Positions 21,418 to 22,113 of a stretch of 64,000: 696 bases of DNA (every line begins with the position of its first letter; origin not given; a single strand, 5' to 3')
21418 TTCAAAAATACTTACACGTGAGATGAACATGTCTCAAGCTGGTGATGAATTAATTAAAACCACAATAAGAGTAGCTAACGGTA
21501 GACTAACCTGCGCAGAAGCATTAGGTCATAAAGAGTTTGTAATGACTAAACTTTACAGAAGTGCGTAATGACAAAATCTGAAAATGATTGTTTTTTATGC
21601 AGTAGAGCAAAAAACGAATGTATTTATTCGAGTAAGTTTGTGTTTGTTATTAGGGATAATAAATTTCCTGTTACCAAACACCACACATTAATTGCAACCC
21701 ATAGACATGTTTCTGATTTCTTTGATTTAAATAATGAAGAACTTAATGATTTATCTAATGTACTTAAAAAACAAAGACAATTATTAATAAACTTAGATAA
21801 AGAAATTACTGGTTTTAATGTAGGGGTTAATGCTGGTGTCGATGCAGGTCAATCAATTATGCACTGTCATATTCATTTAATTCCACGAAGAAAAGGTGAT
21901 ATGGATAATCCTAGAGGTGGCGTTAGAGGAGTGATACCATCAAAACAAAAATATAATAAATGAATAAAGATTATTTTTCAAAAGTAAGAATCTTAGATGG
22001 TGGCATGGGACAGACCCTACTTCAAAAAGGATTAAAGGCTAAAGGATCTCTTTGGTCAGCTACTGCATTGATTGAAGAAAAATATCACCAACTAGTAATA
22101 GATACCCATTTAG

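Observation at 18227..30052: Sulfonate-to-sulfite-to-APS island with no recognisable APS-consuming enzyme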

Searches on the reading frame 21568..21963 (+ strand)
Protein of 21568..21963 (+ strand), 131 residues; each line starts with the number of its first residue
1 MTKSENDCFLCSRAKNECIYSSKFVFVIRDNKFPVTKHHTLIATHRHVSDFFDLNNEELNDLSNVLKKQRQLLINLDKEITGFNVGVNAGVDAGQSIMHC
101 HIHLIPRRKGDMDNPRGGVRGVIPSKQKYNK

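Call 3: search_protein_families(library=pfam, proteins=[window:21568-21963:+], max_evalue=0.01)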
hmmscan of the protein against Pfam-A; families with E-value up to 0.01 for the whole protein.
window:21568-21963:+ (131 aa): 6 families
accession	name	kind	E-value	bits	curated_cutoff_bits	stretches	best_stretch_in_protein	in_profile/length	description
PF01230.28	HIT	-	9.2e-17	61.9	21.5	1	15-109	5-97/98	HIT domain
PF11969.13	DcpS_C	-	4.1e-11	43.8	24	1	15-106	13-101/114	Scavenger mRNA decapping enzyme C-term binding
PF16269.10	DUF4922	-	0.00012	22.5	23.6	1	5-68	57-122/146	Domain of unknown function (DUF4922)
PF19327.4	Ap4A_phos_N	-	0.00023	21.2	23.1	1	31-107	96-160/177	Ap4A phosphorylase N-terminal domain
PF04677.20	CwfJ_C_1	-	0.0016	18.7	21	1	6-107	12-109/122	Protein similar to CwfJ C-terminus 1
PF16285.10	DUF4931_N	-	0.0025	18.4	24.1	1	4-105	16-119/124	Domain of unknown function (DUF4931) N-terminal domain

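Call 5: search_protein_families(library=ncbifam, proteins=[window:21568-21963:+], max_evalue=0.001)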
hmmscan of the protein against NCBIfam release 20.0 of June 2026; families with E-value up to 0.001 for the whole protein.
window:21568-21963:+ (131 aa): 2 families
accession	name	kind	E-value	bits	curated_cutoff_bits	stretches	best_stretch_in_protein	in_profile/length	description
NF045834.1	M_plasma_HinT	exception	1.2e-14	54.9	130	1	16-107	12-101/102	histidine triad protein HinT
NF052622.1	ATPAdlTfActino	equivalog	3.6e-12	46.1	290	1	23-112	59-147/176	ATP adenylyltransferase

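Call 20: find_homologous_proteins(query=window:21568-21963:+, max_evalue=0.00001)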
Query window:21568-21963:+ (131 aa): 5062 proteins with E <= 0.00001 among 5066 candidates; the best 120 are listed.
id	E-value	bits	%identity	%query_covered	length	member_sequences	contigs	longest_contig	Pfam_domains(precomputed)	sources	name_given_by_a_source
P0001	1.5e-77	276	92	100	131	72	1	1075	PF11969.14,PF01230.30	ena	-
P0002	5.0e-74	264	89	100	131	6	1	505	PF11969.14,PF01230.30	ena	-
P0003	7.1e-74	264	88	100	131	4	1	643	PF11969.14,PF01230.30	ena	-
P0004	1.6e-73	263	85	100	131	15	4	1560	PF11969.14,PF01230.30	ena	-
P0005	1.9e-73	262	85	100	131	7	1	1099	PF11969.14,PF01230.30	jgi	-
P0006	2.3e-73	262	88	100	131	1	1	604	PF11969.14,PF01230.30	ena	-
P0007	4.2e-73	261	86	100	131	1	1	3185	PF11969.14,PF01230.30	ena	-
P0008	1.3e-72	260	84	100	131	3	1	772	PF11969.14,PF01230.30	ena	-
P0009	3.3e-72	258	85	100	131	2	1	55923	PF11969.14,PF01230.30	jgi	jgi:ATP adenylyltransferase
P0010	6.5e-72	258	84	100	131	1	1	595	PF11969.14,PF01230.30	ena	-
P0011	6.8e-72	257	85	100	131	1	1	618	PF11969.14,PF01230.30,PF19327.5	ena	-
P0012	1.2e-71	257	86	100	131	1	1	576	PF11969.14,PF01230.30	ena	-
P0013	1.6e-71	256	84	100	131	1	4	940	PF11969.14,PF01230.30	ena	-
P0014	1.8e-71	256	84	100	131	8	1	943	PF11969.14,PF01230.30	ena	-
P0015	1.9e-71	256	85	100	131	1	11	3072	PF11969.14,PF01230.30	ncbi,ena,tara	tara:strand:+ start:447 stop:842 length:396 start_codon:yes stop_codon:yes gene_type:complete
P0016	2.2e-71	256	85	100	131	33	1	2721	PF11969.14,PF01230.30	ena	-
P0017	2.6e-71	256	85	100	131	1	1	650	PF11969.14,PF01230.30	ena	-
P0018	2.8e-71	256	85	100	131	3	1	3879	PF11969.14,PF01230.30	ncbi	-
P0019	3.2e-71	255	85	100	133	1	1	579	PF11969.14,PF01230.30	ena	-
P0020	3.4e-71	255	85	100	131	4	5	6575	PF11969.14,PF01230.30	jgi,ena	-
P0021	3.4e-71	255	85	100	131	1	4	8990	PF11969.14,PF01230.30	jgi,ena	-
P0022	4.8e-71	255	85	100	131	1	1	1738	PF11969.14,PF01230.30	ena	-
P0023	5.2e-71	255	84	100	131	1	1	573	PF11969.14,PF01230.30,PF04677.21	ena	-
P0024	5.2e-71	255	85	100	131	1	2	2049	PF11969.14,PF01230.30,PF04677.21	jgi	-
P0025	5.4e-71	255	85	100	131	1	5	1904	PF11969.14,PF01230.30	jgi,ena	jgi:diadenosine tetraphosphate (Ap4A) HIT family hydrolase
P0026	6.3e-71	254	83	100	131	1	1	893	PF11969.14,PF01230.30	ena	-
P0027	6.4e-71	254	85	100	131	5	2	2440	PF11969.14,PF01230.30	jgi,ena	-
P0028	7.6e-71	254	82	100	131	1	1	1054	PF11969.14,PF01230.30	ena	-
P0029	9.4e-71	254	84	100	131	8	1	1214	PF11969.14,PF01230.30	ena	-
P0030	9.5e-71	254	84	100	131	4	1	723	PF11969.14,PF01230.30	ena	-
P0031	1.3e-70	253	85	100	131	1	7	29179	PF11969.14,PF01230.30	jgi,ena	-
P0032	1.5e-70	253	85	100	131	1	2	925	PF11969.14,PF01230.30,PF04677.21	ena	-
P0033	2.0e-70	253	85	100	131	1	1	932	PF11969.14,PF01230.30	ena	-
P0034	2.1e-70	253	84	100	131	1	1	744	PF11969.14,PF01230.30,PF04677.21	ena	-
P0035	2.2e-70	253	85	100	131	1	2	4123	PF11969.14,PF01230.30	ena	-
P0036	2.3e-70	253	83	100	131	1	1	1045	PF11969.14,PF01230.30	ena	-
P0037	2.4e-70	252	82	100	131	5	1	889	PF11969.14,PF01230.30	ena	-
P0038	3.0e-70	252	82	100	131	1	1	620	PF11969.14,PF01230.30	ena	-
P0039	4.2e-70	252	84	98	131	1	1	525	PF11969.14,PF01230.30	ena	-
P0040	4.3e-70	252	84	100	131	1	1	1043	PF11969.14,PF01230.30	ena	-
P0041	5.3e-70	251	81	100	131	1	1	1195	PF11969.14,PF01230.30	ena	-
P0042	6.1e-70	251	85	100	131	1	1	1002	PF11969.14,PF01230.30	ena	-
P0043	6.2e-70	251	83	100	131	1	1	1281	PF11969.14,PF01230.30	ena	-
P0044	6.7e-70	251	84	100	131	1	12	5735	PF11969.14,PF01230.30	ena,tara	tara:strand:- start:666 stop:1061 length:396 start_codon:yes stop_codon:yes gene_type:complete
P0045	6.7e-70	251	83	100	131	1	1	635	PF11969.14,PF01230.30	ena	-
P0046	8.5e-70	251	83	98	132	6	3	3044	PF11969.14,PF01230.30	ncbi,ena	-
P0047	8.6e-70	251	83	100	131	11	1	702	PF11969.14,PF01230.30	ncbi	-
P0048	9.7e-70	251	83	100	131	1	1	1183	PF11969.14,PF01230.30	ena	-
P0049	1.1e-69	250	83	100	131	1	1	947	PF11969.14,PF01230.30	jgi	-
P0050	1.2e-69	250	83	100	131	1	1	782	PF11969.14,PF01230.30,PF04677.21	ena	-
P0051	1.2e-69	250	83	100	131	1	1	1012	PF11969.14,PF01230.30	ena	-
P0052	1.3e-69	250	83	100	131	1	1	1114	PF11969.14,PF01230.30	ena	-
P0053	1.4e-69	250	81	98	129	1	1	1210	PF11969.14,PF01230.30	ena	-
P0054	1.6e-69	250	82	100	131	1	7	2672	PF11969.14,PF01230.30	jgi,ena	-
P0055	1.8e-69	250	83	100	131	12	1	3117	PF11969.14,PF01230.30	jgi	-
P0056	1.8e-69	250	82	100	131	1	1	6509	PF11969.14,PF01230.30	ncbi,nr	ncbi:HIT family protein [bacterium]|nr:HIT family protein [bacterium]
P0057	2.0e-69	250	84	100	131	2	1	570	PF11969.14,PF01230.30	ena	-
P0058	2.0e-69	250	84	100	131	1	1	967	PF11969.14,PF01230.30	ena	-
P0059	2.2e-69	249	84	100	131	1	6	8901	PF11969.14,PF01230.30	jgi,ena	-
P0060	3.5e-69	249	84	100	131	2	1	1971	PF11969.14,PF01230.30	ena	-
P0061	3.6e-69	249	81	100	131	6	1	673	PF11969.14,PF01230.30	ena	-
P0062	3.7e-69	249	82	100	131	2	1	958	PF11969.14,PF01230.30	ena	-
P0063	3.7e-69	249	82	100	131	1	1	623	PF11969.14,PF01230.30,PF04677.21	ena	-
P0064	4.0e-69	249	81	100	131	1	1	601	PF11969.14,PF01230.30,PF04677.21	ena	-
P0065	4.1e-69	248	82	100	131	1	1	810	PF11969.14,PF01230.30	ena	-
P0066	4.7e-69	248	83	100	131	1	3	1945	PF11969.14,PF01230.30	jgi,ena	-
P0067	4.9e-69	248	82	100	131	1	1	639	PF11969.14,PF01230.30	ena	-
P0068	6.0e-69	248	79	100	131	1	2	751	PF11969.14,PF01230.30,PF04677.21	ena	-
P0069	6.1e-69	248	83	100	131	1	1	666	PF11969.14,PF01230.30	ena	-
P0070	6.3e-69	248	81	98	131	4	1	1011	PF11969.14,PF01230.30,PF04677.21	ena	-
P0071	7.5e-69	248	82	100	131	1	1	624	PF11969.14,PF01230.30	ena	-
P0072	8.5e-69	247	82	100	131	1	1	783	PF11969.14,PF01230.30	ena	-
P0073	8.6e-69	247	82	100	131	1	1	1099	PF11969.14,PF01230.30,PF04677.21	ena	-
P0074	1.0e-68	247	83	100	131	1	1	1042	PF11969.14,PF01230.30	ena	-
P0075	1.3e-68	247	82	100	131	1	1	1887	PF11969.14,PF01230.30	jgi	jgi:ATP adenylyltransferase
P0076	1.7e-68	246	82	100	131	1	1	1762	PF11969.14,PF01230.30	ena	-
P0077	1.9e-68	246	81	100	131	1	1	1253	PF11969.14,PF01230.30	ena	-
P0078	2.0e-68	246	82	100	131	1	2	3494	PF11969.14,PF01230.30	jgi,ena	jgi:ATP adenylyltransferase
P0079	2.3e-68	246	82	100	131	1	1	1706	PF11969.14,PF01230.30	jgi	-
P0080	3.8e-68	245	79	100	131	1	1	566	PF11969.14,PF01230.30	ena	-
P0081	3.9e-68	245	81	100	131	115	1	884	PF11969.14,PF01230.30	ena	-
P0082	3.9e-68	245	80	100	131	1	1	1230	PF11969.14,PF01230.30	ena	-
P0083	4.3e-68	245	83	98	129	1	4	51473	PF11969.14,PF01230.30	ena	-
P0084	4.7e-68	245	82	100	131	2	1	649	PF11969.14,PF01230.30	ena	-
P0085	7.4e-68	244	78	100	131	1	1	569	PF11969.14,PF01230.30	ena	-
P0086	1.2e-67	244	79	100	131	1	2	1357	PF11969.14,PF01230.30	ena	-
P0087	1.7e-67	243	81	100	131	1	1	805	PF11969.14,PF01230.30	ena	-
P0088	2.1e-67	243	79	100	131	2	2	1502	PF11969.14,PF01230.30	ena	-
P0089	2.1e-67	243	80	100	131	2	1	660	PF11969.14,PF01230.30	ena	-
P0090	2.4e-67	243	80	100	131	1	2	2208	PF11969.14,PF01230.30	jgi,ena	-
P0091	2.5e-67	243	80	100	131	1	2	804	PF11969.14,PF16285.11,PF01230.30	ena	-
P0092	2.6e-67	243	80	100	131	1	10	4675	PF11969.14,PF01230.30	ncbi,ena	-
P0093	3.0e-67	242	81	100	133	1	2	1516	PF11969.14,PF01230.30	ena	-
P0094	3.8e-67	242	81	100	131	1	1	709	PF11969.14,PF01230.30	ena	-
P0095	3.9e-67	242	80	100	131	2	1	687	PF11969.14,PF01230.30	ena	-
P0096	4.9e-67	242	79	100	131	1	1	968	PF11969.14,PF01230.30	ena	-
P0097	6.4e-67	241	79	100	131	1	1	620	PF11969.14,PF01230.30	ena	-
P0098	7.8e-67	241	78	100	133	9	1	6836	PF11969.14,PF01230.30,PF04677.21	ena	-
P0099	1.0e-66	241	79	100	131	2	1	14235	PF11969.14,PF01230.30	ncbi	-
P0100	1.0e-66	241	80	100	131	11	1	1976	PF11969.14,PF01230.30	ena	-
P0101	2.4e-66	240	79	100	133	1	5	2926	PF11969.14,PF01230.30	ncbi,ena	-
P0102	2.7e-66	239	79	100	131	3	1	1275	PF11969.14,PF01230.30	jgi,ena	-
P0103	3.3e-66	239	79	100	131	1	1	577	PF11969.14,PF01230.30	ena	-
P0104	8.4e-66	238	79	100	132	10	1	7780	PF11969.14,PF01230.30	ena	-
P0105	1.5e-65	237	79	100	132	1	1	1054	PF11969.14,PF01230.30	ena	-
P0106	2.3e-65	236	78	100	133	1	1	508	PF11969.14,PF01230.30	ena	-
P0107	6.3e-65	235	76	100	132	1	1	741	PF11969.14,PF01230.30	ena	-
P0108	1.3e-63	231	78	98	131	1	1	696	PF11969.14,PF01230.30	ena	-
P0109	1.8e-63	230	78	100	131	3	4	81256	PF11969.14,PF01230.30,PF04677.21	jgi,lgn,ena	-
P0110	2.5e-63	230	80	95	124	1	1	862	PF11969.14,PF01230.30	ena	-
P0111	1.8e-62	227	76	100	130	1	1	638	PF11969.14,PF01230.30,PF04677.21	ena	-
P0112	2.4e-62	227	77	100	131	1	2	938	PF11969.14,PF01230.30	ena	-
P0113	6.9e-62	225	74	99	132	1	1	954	PF11969.14,PF01230.30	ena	-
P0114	2.5e-61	223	75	100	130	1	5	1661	PF11969.14,PF01230.30,PF04677.21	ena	-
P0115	3.4e-61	223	74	100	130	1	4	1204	PF11969.14,PF01230.30,PF04677.21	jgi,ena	jgi:diadenosine tetraphosphate (Ap4A) HIT family hydrolase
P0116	7.0e-61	222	75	100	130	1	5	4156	PF11969.14,PF01230.30,PF04677.21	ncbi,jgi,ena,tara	tara:strand:+ start:1894 stop:2286 length:393 start_codon:yes stop_codon:yes gene_type:complete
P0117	9.4e-61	221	74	100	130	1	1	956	PF11969.14,PF01230.30,PF04677.21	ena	-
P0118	1.2e-60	221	75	100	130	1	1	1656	PF11969.14,PF01230.30,PF04677.21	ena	-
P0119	2.7e-60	220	74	100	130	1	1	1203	PF11969.14,PF01230.30,PF04677.21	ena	-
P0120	2.8e-60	220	74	100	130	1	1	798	PF11969.14,PF01230.30,PF04677.21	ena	-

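Call 21: search_solved_structures(query=window:21568-21963:+, max_evalue=0.001, show_alignments=3)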
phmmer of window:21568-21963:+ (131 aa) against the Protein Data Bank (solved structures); distinct sequences matched with E-value up to 0.001: 34.
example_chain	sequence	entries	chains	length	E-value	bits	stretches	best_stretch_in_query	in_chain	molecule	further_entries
1ems_A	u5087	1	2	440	1.1e-12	51.4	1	18-113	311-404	NIT-FRAGILE HISTIDINE TRIAD FUSION PROTEIN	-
6af2_A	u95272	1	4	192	1.2e-11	48.1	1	24-113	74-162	HIT domain-containing protein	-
3ano_A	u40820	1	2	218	1.4e-10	44.6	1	21-113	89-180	AP-4-A phosphorylase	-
2eo4_A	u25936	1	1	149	2e-10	44.1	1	18-113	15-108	150aa long hypothetical histidine triad nucleotide-binding protein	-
3wo5_A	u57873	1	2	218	2.1e-10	44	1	21-113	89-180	AP-4-A phosphorylase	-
3imi_A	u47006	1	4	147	6.8e-10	42.4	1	7-112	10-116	HIT family protein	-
5cs2_A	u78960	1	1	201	1.4e-09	41.4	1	15-114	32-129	Histidine triad protein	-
9uch_A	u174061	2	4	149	2.4e-09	40.6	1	26-113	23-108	Bis(5'-adenosyl)-triphosphatase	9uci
1fhi_A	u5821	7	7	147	5.6e-09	39.4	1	26-113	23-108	FRAGILE HISTIDINE TRIAD PROTEIN | FRAGILE HISTIDINE PROTEIN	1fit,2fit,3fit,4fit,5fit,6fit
4egu_A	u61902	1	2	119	8.2e-09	38.9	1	6-109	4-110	histidine triad (HIT) protein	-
1y23_A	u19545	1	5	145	1.4e-08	38.1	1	16-111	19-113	Histidine triad protein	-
3o0m_A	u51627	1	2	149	1.5e-08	38.1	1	19-113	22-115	HIT family protein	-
2fhi_A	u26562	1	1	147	5.4e-08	36.2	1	26-113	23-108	FRAGILE HISTIDINE TRIAD PROTEIN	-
7p8p_A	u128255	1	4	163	5.5e-08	36.2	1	26-113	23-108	Bis(5'-adenosyl)-triphosphatase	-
3l7x_A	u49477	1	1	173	7.7e-08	35.7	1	4-108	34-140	Putative Hit-like protein involved in cell-cycle regulation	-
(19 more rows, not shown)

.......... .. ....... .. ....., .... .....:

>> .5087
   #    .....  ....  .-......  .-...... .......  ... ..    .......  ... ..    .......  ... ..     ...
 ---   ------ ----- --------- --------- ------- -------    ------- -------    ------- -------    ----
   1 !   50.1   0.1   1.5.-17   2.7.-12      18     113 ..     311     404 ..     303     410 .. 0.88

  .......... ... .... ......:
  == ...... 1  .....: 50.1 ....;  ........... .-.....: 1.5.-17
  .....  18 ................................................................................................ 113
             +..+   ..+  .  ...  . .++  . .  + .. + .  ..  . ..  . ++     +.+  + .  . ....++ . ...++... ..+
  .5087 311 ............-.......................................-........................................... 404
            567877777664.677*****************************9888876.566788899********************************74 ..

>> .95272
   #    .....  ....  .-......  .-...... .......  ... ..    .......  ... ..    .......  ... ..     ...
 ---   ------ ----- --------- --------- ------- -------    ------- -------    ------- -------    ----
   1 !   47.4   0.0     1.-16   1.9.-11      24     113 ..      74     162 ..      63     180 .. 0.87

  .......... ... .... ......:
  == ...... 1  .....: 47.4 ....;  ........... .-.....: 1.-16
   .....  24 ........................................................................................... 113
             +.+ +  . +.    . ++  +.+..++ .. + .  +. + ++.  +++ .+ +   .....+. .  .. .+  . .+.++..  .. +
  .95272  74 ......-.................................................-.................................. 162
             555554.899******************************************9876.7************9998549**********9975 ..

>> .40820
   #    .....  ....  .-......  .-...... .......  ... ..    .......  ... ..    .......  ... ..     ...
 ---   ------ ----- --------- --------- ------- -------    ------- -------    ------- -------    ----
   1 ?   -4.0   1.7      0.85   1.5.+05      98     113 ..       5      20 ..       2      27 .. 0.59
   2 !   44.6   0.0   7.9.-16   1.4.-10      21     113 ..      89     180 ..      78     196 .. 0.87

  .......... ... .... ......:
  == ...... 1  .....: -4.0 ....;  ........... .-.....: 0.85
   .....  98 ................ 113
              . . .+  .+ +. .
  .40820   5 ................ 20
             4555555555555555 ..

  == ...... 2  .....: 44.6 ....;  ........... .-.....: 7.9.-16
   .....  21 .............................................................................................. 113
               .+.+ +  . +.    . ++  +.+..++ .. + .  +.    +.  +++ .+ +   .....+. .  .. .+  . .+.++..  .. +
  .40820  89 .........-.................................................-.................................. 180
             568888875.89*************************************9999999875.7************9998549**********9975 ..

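Call 28: list_cluster_members(proteins=[window:21568-21963:+, window:29268-29642:-, window:29645-30052:-, window:24796-25146:-, window:27598-28398:-, window:23322-23561:-, window:20110-20397:+])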
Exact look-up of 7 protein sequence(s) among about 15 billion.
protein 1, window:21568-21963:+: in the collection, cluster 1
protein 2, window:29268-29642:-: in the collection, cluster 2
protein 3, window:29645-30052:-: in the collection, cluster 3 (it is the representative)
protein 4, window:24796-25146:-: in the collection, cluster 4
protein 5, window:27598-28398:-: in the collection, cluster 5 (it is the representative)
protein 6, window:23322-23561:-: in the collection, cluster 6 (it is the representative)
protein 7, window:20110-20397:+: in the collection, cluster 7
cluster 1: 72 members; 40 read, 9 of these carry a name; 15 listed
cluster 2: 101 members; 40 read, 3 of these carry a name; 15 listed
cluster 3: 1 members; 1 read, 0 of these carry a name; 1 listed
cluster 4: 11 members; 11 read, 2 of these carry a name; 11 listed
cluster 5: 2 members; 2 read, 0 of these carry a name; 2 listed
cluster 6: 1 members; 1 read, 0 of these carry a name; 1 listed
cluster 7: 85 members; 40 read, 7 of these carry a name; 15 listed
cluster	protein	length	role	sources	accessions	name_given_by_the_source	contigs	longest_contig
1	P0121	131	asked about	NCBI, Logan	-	-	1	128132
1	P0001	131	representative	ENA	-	-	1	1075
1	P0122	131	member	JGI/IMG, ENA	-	diadenosine tetraphosphate (Ap4A) HIT family hydrolase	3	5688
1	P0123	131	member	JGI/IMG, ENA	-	diadenosine tetraphosphate (Ap4A) HIT family hydrolase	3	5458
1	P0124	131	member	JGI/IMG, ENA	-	diadenosine tetraphosphate (Ap4A) HIT family hydrolase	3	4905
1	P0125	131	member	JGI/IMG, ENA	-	ATP adenylyltransferase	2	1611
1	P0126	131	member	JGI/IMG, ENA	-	ATP adenylyltransferase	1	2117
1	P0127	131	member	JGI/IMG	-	ATP adenylyltransferase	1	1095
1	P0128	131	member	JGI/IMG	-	ATP adenylyltransferase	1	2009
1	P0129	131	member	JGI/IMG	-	diadenosine tetraphosphate (Ap4A) HIT family hydrolase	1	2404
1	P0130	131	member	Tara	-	strand:- start:111 stop:506 length:396 start_codon:yes stop_codon:yes gene_type:complete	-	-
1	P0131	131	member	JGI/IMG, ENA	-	-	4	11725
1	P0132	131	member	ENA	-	-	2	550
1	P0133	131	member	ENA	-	-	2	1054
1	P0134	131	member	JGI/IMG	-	-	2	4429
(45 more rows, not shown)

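Call 34: find_encoding_contigs(protein=P0109, flank=10000, max_places=3)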
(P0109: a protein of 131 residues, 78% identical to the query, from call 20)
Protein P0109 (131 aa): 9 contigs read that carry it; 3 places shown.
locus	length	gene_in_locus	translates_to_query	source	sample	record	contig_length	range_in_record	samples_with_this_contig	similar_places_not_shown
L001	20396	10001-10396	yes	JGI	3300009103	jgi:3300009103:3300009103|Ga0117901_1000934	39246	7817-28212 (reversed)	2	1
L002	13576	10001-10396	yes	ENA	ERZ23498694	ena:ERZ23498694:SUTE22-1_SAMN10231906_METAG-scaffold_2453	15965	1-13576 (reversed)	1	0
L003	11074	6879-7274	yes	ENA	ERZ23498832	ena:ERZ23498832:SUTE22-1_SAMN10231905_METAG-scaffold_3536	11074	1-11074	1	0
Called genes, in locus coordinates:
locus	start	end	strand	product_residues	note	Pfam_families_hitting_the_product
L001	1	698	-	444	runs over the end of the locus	PF06808:DctM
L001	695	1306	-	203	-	PF04290:DctQ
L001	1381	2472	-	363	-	PF03480:DctP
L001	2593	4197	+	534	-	PF00732:GMC_oxred_N, PF13738:Pyr_redox_3 (faint), PF05199:GMC_oxred_C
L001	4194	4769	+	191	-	PF03741:TerC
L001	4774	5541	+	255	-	PF23441:SDR, PF00106:adh_short, PF08659:KR, PF13561:adh_short_C2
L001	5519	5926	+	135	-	PF01503:PRA-PH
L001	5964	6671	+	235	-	PF13759:2OG-FeII_Oxy_5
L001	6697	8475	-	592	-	PF02776:TPP_enzyme_N, PF00205:TPP_enzyme_M, PF02775:TPP_enzyme_C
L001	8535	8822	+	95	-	-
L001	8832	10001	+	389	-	PF04295:GD_AH_second, PF20629:GD_AH_C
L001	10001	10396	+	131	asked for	PF04677:CwfJ_C_1 (weak), PF11969:DcpS_C, PF01230:HIT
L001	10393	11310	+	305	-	PF02574:S-methyl_trans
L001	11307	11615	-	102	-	PF13442:Cytochrome_CBB3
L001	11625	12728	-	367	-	PF01925:TauE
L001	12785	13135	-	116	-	-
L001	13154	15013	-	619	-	PF00890:FAD_binding_2, PF02910:Succ_DH_flav_C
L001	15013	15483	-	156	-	PF12797:Fer4_2 (faint), PF13183:Fer4_8 (faint), PF13237:Fer4_10 (weak), PF25160:LdpA_Fe-S-bd (faint), PF12838:Fer4_7, PF13187:Fer4_9, PF00037:Fer4 (weak), PF12139:APS-reductase_C, +4 more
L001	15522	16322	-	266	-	-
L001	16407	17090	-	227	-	PF03070:TENA_THI-4, PF14518:Haem_oxygenas_2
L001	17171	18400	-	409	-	PF07690:MFS_1, PF12832:MFS_1_like (weak), PF07690:MFS_1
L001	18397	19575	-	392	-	PF01053:Cys_Met_Meta_PP, PF00155:Aminotran_1_2 (weak), PF01212:Beta_elim_lyase (faint)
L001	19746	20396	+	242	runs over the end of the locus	-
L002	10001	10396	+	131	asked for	PF04677:CwfJ_C_1 (weak), PF11969:DcpS_C, PF01230:HIT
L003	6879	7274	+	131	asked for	PF04677:CwfJ_C_1 (weak), PF11969:DcpS_C, PF01230:HIT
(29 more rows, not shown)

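Call 39: search_protein_families(library=phrogs, proteins=[window:21568-21963:+], max_evalue=0.001)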
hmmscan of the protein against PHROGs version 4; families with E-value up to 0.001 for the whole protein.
window:21568-21963:+ (131 aa): 2 families
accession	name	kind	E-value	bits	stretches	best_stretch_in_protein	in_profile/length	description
phrog_19494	-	unknown function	3.9e-32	111.9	1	16-123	15-120/120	-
phrog_3962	-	unknown function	1.5e-11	45.1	1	25-111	29-108/145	-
